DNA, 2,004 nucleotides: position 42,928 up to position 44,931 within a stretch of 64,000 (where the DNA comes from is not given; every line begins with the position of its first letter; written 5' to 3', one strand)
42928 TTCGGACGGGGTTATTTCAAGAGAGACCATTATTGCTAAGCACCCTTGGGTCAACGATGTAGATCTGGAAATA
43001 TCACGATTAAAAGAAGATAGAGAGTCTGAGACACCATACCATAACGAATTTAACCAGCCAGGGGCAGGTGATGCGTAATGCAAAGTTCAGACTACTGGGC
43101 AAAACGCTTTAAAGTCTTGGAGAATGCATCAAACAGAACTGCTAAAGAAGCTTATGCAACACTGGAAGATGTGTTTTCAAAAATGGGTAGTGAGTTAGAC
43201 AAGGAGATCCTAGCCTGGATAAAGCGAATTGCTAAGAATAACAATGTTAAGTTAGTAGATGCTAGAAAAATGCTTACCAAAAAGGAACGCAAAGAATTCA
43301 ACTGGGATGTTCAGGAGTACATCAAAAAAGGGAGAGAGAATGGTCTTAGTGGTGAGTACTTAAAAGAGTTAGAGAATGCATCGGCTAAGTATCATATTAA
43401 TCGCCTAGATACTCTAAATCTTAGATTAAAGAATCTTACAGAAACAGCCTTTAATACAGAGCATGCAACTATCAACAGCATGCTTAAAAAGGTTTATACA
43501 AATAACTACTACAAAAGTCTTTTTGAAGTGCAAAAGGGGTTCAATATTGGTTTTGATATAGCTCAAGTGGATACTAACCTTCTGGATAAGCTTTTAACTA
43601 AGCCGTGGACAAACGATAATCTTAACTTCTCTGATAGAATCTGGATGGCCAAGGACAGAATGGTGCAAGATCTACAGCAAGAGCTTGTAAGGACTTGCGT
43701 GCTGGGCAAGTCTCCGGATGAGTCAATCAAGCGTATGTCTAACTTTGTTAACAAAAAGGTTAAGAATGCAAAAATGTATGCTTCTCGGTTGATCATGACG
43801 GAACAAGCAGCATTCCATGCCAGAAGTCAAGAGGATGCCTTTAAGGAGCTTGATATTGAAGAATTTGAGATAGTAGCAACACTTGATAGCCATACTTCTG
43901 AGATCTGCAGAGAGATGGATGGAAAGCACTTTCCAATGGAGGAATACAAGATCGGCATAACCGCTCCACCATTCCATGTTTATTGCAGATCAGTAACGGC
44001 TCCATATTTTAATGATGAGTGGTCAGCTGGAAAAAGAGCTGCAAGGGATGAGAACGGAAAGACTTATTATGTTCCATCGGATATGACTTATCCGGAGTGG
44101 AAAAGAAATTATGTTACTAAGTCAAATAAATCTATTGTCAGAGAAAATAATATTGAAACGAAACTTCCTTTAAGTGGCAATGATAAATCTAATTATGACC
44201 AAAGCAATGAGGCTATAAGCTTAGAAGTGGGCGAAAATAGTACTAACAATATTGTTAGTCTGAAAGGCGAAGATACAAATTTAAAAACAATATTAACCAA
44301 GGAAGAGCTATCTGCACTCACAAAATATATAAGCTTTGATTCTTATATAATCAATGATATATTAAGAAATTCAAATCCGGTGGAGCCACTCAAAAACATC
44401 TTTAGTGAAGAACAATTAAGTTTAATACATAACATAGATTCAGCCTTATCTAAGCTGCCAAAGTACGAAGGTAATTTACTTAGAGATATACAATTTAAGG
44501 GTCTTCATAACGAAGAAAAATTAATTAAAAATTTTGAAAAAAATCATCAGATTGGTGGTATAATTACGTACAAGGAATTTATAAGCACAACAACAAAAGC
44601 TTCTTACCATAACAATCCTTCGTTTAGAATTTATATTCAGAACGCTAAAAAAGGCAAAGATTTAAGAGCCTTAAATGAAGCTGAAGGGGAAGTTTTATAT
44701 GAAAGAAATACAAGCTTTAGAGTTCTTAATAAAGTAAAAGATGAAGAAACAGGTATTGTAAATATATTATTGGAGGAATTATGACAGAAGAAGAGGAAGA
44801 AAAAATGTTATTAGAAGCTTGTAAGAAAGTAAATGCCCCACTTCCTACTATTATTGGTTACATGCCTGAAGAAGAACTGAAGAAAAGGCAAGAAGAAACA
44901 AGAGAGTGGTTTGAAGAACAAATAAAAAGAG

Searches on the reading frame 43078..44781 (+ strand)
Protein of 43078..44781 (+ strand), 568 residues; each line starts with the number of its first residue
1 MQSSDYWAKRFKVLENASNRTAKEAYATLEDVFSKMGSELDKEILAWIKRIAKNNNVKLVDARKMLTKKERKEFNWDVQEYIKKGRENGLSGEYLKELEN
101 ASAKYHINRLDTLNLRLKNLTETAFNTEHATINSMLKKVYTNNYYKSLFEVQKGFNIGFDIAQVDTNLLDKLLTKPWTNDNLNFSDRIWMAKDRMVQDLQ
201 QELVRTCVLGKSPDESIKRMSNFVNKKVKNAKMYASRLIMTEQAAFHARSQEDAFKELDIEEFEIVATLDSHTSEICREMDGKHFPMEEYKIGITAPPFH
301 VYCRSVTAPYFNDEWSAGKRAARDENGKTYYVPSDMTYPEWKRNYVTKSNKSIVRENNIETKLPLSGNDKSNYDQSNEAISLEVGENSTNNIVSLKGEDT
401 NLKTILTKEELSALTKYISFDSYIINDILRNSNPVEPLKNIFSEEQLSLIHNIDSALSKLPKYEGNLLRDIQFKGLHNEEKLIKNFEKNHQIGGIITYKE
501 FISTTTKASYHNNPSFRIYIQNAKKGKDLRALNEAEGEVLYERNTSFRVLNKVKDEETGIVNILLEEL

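Call 3: search_protein_families(library=pfam, proteins=[window:43078-44781:+], max_evalue=1)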
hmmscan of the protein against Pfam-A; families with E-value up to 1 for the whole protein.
window:43078-44781:+ (568 aa): 3 families
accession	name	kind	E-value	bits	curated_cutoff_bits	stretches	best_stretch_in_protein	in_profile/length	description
PF04233.19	Phage_Mu_F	-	5.4e-12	46.9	29.6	1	198-307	2-111/112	Phage Mu protein F like protein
PF03496.20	ADPrib_exo_Tox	-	1.3e-09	38.1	23.4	1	401-566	11-190/196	ADP-ribosyltransferase exoenzyme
PF22539.1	DUF7004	-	0.068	13.6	27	0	11-55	38-83/155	Family of unknown function (DUF7004)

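Call 4: search_protein_families(library=phrogs, proteins=[window:43078-44781:+], max_evalue=0.01)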
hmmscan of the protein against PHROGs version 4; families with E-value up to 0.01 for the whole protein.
window:43078-44781:+ (568 aa): 17 families
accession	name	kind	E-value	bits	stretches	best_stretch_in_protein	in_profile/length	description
phrog_595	-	head and packaging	1.2e-109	369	1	4-567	1-511/513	head maturation protease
phrog_115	-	head and packaging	4.1e-109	367.6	1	1-514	19-491/665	minor head protein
phrog_2841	-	head and packaging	1.8e-94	318.7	1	1-543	1-523/525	minor head protein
phrog_4728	-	head and packaging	1.7e-53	183.4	1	3-499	3-462/591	head morphogenesis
phrog_21033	-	unknown function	1.3e-30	107.9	1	250-403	2-150/265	-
phrog_8404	-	unknown function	3.3e-30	106.1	1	1-131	1-131/137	-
phrog_6577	-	unknown function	4.9e-25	89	1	182-383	97-309/1066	-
phrog_7625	-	head and packaging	8.4e-20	72.1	1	104-476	42-358/504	head morphogenesis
phrog_241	-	head and packaging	8.4e-18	65.7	1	235-341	198-308/679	head morphogenesis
phrog_19443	-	head and packaging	1.2e-15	58.1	1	48-320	44-294/579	minor head protein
phrog_25063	-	unknown function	1.7e-11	45.3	1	491-567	3-77/79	-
phrog_21789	-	head and packaging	4e-09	35.7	1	260-321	213-270/1195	virion structural protein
phrog_1657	-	head and packaging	5.1e-08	33.6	1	47-346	18-334/337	head morphogenesis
phrog_36486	-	unknown function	6.4e-07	30.8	1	1-52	1-52/52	-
phrog_9907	-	head and packaging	1.6e-05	25.2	1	252-289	159-196/421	minor head protein and DNA pilot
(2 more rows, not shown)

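Call 5: search_solved_structures(query=window:43078-44781:+, max_evalue=1, show_alignments=3)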
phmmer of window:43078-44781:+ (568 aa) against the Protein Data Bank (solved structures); distinct sequences matched with E-value up to 1: 5.
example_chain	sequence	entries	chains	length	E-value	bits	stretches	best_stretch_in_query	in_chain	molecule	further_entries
6dre_B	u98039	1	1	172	6.2e-10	41.6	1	398-567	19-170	PAAR repeat-containing protein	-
6drh_B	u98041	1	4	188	7.3e-10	41.4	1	398-566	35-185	PAAR repeat-containing protein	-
2gwm_A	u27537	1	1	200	7.7e-05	24.8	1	435-550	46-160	65 kDa virulence protein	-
2gwl_A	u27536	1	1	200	7.7e-05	24.8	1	435-550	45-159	65 kDa virulence protein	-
8za7_B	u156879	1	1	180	0.061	15.3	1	408-565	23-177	Lmo0066 protein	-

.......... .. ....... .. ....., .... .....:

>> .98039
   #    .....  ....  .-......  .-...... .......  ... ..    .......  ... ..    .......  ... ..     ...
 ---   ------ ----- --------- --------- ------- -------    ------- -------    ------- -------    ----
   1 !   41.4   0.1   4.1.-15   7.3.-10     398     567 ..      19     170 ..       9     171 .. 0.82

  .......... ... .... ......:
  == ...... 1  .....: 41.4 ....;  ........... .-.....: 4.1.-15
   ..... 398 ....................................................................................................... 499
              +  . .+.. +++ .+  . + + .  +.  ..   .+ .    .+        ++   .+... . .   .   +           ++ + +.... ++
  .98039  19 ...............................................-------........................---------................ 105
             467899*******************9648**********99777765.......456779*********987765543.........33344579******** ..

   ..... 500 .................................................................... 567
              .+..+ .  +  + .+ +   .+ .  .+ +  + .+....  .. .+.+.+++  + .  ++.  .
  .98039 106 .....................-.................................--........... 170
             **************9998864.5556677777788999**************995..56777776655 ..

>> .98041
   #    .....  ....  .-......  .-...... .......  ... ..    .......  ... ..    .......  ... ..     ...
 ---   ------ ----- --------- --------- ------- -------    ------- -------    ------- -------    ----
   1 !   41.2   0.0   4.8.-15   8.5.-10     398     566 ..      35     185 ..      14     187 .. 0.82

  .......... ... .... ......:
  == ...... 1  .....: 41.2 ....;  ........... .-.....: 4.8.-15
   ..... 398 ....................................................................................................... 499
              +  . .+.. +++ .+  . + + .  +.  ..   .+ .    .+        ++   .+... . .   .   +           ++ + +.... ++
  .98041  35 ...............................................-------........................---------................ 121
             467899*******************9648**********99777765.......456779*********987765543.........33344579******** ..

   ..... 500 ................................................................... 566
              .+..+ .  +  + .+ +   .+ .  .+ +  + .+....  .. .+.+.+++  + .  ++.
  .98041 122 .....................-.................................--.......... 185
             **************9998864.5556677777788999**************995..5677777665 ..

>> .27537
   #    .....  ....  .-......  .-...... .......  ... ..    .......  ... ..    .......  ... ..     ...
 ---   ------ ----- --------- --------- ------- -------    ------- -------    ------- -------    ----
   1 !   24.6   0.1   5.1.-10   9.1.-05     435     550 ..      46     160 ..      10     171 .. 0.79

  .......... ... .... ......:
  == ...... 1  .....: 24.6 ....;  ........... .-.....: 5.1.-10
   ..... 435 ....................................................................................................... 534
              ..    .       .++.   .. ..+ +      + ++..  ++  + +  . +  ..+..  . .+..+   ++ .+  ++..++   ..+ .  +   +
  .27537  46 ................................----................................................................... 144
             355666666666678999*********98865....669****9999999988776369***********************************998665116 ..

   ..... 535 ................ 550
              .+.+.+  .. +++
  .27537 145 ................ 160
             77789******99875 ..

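Call 13: find_encoding_contigs(protein=window:43078-44781:+, flank=4000, max_places=6)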
Protein window:43078-44781:+ (568 aa): 13 contigs read that carry it; 2 places shown.
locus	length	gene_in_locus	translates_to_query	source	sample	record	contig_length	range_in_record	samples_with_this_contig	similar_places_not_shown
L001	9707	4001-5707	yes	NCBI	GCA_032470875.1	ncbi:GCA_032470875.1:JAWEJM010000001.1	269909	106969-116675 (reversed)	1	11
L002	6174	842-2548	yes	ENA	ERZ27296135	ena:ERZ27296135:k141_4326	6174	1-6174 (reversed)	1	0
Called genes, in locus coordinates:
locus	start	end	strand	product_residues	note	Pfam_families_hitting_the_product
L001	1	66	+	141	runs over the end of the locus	PF07374:DUF1492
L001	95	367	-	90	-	PF05016:ParE_toxin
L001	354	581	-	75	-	PF19807:DUF6290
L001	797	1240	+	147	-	PF03592:Terminase_2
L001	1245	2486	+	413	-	PF04466:Terminase_3, PF17288:Terminase_3C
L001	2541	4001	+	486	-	PF05133:SPP1_portal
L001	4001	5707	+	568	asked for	PF04233:Phage_Mu_F, PF03496:ADPrib_exo_Tox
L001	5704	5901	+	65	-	-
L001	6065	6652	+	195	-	PF06810:Phage_scaffold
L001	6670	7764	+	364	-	PF20036:Gp13-like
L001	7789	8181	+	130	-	-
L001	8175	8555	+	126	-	-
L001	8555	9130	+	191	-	PF04883:HK97-gp10_like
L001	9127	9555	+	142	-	PF20765:Phage_tail_terminator_8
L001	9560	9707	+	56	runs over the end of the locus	-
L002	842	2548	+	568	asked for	PF04233:Phage_Mu_F, PF03496:ADPrib_exo_Tox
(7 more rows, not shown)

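Call 17: find_related_loci(query=window:43078-44781:+, collection=genome_contigs, flank=3000)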
Query window:43078-44781:+ (568 aa) in genome_contigs; peptide patterns used: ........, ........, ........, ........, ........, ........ (x = any residue, [..] = any of these).
63 stretches matched a pattern, but none encodes a relative of the query by tblastn (E <= 1e-3).

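Call 18: find_related_loci(query=window:43078-44781:+, collection=viral_contigs, flank=3000)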
Query window:43078-44781:+ (568 aa) in viral_contigs; peptide patterns used: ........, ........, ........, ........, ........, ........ (x = any residue, [..] = any of these).
4 stretches matched a pattern, but none encodes a relative of the query by tblastn (E <= 1e-3).

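Call 20: search_dna_similar(query=window:43078-44781:+, collection=phages, mode=protein, max_rows=25, max_evalue=1e-10)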
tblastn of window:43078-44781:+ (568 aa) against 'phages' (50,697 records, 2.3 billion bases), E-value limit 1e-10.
Records with a match: 436; places in all: 437; records where one place covers at least 80% of the query: 36.
Best place of each record, by identity: <60% 436.
By first word of the organism name: Streptococcus 183; Staphylococcus 105; Lactococcus 35; Clostridium 17; Enterococcus 16; Lactobacillus 14; Brevibacillus 11; Bacillus 10; Bacteriophage 9; Oenococcus 8; and 14 more.
By host as written in the record: - 40; Staphylococcus aureus 33; Streptococcus thermophilus 31; Staphylococcus pseudintermedius 15; Lactococcus lactis 13; Enterococcus faecalis 13; Brevibacillus laterosporus 11; Streptococcus thermophilus ST64987 8; and 190 more.
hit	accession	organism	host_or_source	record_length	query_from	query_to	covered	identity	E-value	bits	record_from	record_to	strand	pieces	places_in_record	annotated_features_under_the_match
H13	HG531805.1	Clostridium phage CDMH1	-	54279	1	351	62%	45.2%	6e-98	332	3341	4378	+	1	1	CDHM1_gp4: putative minor head protein | CDHM1_gp3: putative phage portal protein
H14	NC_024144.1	Clostridium phage CDMH1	-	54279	1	351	62%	45.2%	6e-98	332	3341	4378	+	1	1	CDHM1_gp4: head maturation protease | CDHM1_gp3: portal protein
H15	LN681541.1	Clostridium phage phiMMP01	Clostridium difficile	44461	1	346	61%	45.1%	5e-98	332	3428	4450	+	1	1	putative head morphogenesis protein | Phage portal protein, SPP1 family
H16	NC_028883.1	Clostridium phage phiMMP01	Clostridium difficile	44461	1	346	61%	45.1%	5e-98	332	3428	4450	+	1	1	head maturation protease | portal protein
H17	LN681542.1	Clostridium phage phiMMP03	Clostridium difficile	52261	1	346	61%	44.7%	3e-96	327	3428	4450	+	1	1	putative head morphogenesis protein | putative portal protein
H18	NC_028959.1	Clostridium phage phiMMP03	Clostridium difficile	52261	1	346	61%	44.7%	3e-96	327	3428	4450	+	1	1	head maturation protease | portal protein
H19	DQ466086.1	Clostridioides phage phiC2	-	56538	1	346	61%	44.7%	3e-96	327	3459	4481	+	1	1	putative head morphogenesis protein | putative portal protein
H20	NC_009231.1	Clostridioides phage phiC2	-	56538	1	346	61%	44.7%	3e-96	327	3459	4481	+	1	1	head maturation protease | portal protein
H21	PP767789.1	Clostridioides phage phiCDKH02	Clostridioides difficile CD500-12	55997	1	346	61%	44.3%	5e-95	323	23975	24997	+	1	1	minor capsid protein | portal protein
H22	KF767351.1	Lactobacillus phage phi jlb1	Lactobacillus gasseri ADH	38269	1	550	97%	27.6%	2e-46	181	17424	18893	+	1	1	jlb1_029: putative minor head protein | jlb1_028: putative portal protein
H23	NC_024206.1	Lactobacillus phage phi jlb1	Lactobacillus gasseri ADH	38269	1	550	97%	27.6%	2e-46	181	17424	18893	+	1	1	jlb1_029: head maturation protease | jlb1_028: portal protein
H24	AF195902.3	Lactobacillus prophage Lj771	Lactobacillus johnsonii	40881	1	547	96%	27.5%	4e-47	183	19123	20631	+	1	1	minor head protein | portal protein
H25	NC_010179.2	Lactobacillus prophage Lj771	Lactobacillus johnsonii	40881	1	547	96%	27.5%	4e-47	183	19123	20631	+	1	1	head maturation protease | portal protein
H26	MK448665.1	Streptococcus phage Javan1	Streptococcus acidominimus ATCC_51725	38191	1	565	99%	25.6%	4e-41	165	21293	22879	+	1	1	hypothetical protein | portal protein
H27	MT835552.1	Bacteriophage sp.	human fecal samples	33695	6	342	59%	39.1%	6e-84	291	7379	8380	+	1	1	record has no annotation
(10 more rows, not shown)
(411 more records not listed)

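Call 22: get_annotated_region(hit=H19, flank=2500)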
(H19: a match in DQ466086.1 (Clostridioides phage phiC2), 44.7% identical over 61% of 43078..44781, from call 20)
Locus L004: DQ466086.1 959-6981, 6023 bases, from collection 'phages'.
description: Clostridioides phage phiC2, complete genome.
organism: Clostridioides phage phiC2 (NCBI taxid 2849703)
taxonomy: Viruses; Duplodnaviria; Heunggongvirae; Uroviricota; Caudoviricetes; Yongloolinvirus; Yongloolinvirus C2
host: -; source: -; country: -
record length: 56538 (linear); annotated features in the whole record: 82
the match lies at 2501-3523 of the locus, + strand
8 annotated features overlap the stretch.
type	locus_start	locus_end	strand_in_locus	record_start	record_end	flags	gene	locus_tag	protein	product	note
CDS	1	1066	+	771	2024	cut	-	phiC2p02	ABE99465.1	putative terminase large subunit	-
CDS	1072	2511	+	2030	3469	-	-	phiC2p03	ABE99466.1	putative portal protein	-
CDS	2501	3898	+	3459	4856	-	-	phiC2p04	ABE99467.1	putative head morphogenesis protein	-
CDS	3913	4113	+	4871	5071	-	-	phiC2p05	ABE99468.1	hypothetical protein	-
CDS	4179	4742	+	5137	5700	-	-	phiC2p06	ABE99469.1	putative scaffold protein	-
CDS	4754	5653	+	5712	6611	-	-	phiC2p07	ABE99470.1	putative main capsid protein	-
CDS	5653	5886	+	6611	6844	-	-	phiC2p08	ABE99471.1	hypothetical protein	-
CDS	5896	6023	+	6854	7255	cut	-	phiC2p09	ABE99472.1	hypothetical protein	-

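Call 23: get_annotated_region(hit=H22, flank=2000)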
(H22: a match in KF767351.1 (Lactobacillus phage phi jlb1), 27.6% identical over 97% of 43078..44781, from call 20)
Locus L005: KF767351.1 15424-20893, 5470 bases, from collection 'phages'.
description: Lactobacillus phage phi jlb1, complete genome.
organism: Lactobacillus phage phi jlb1 (NCBI taxid 1416334)
taxonomy: Viruses; Duplodnaviria; Heunggongvirae; Uroviricota; Caudoviricetes
host: Lactobacillus gasseri ADH; source: -; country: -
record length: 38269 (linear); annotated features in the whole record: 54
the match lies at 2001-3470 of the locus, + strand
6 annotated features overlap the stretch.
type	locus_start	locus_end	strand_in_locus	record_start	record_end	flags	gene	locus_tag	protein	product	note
CDS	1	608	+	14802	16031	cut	jlb1_027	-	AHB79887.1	putative terminase large subunit, PBSX family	-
CDS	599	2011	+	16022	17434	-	jlb1_028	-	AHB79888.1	putative portal protein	-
CDS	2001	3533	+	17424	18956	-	jlb1_029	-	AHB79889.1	putative minor head protein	-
CDS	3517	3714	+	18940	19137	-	jlb1_030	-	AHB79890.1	hypothetical protein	-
CDS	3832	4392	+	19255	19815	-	jlb1_031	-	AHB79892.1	putative minor capsid protein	-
CDS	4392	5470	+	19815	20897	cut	jlb1_032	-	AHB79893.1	putative major capsid protein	-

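Call 30: search_protein_families(library=pfam, alignment_id=A1, max_evalue=0.001)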
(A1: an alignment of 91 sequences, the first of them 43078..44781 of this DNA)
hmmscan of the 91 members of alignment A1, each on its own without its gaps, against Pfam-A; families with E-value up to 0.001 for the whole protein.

A. member 1, window:43078-44781:+ (568 aa): 2 families
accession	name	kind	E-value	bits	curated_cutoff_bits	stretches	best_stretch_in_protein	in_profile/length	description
PF04233.19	Phage_Mu_F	-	5.4e-12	46.9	29.6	1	198-307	2-111/112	Phage Mu protein F like protein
PF03496.20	ADPrib_exo_Tox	-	1.3e-09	38.1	23.4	1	401-566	11-190/196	ADP-ribosyltransferase exoenzyme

B. families by the number of members that match (of 91 scanned): 8 families
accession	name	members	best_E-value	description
PF03496.20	ADPrib_exo_Tox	84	4.2e-15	ADP-ribosyltransferase exoenzyme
PF04233.19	Phage_Mu_F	57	4.8e-25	Phage Mu protein F like protein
PF06152.16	Phage_min_cap2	22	1.9e-110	Phage minor capsid protein 2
PF01129.24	ART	8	9.2e-06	NAD:arginine ADP-ribosyltransferase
PF25310.1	VG15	7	7.6e-48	VG15 protein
PF06381.16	Phage_portal_3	2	1.4e-75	Phage portal protein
PF00293.34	NUDIX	2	6.6e-16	NUDIX domain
PF01278.26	Omptin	1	0.0008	Omptin family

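Call 36: search_protein_families(library=pfam, proteins=[L004:2501-3895:+, L004:3913-4110:+, L005:3517-3711:+], max_evalue=0.1)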
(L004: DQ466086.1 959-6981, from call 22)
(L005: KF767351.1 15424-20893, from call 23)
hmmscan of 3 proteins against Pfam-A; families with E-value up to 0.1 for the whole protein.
L004:2501-3895:+ (465 aa): 2 families
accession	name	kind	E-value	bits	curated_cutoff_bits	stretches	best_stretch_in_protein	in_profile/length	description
PF15542.11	Ntox50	-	1.2e-33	116.1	22.2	1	371-463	1-92/92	Bacterial toxin 50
PF04233.19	Phage_Mu_F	-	8.9e-17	62.3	29.6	1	199-304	2-111/112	Phage Mu protein F like protein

L004:3913-4110:+ (66 aa): 0 families

L005:3517-3711:+ (65 aa): 1 family
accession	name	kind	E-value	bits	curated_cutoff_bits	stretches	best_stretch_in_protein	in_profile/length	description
PF07104.16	DUF1366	-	0.028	14.6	23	1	5-63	40-99/117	Protein of unknown function (DUF1366)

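Call 39: predict_structure(alignment_id=A1)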
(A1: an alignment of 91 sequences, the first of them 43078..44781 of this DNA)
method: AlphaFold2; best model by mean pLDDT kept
length: 568 residues; sequences in the alignment: 91
mean_pLDDT: 80.8   pTM: 0.51
mean pLDDT of the five models: 80.8, 80.6, 80.0, 79.5, 74.8
residues with pLDDT >= 90: 252; 70-90: 193; 50-70: 58; < 50: 65
segments of 3 or more residues with pLDDT < 50: 68-79, 351-399
pLDDT, mean of each block of 10 residues (from residue 1): 71 76 80 81 78 82 63 43 58 55 57 71 79 86 86 77 88 71 83 88 77 87 94 92 90 92 93 93 97 95 92 73 86 89 79 42 37 36 38 42 87 93 93 92 96 97 97 93 96 98 95 96 97 94 98 97 98
secondary structure, 60 per line:
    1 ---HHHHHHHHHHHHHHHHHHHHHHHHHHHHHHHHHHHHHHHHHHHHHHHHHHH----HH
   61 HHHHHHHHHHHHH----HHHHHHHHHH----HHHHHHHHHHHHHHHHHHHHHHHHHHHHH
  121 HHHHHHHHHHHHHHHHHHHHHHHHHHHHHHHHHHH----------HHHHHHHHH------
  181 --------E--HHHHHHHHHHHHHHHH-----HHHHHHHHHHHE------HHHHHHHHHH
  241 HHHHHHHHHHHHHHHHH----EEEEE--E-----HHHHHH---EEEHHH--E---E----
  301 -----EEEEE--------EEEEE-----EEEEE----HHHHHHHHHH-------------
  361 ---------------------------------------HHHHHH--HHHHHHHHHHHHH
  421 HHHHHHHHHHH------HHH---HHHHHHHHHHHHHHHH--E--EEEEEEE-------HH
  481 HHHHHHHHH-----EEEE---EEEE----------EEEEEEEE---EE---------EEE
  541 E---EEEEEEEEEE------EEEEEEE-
elements in order: H4-54 H59-73 H78-87 H92-155 H166-174 H192-207 H213-223 H231-257 E262-266 H275-280 E284-286 E306-310 E319-323 E329-333 H338-347 H400-405 H408-431 H444-459 E465-471 H479-489 E495-498 E502-505 E516-523 E538-541 E545-554 E561-567
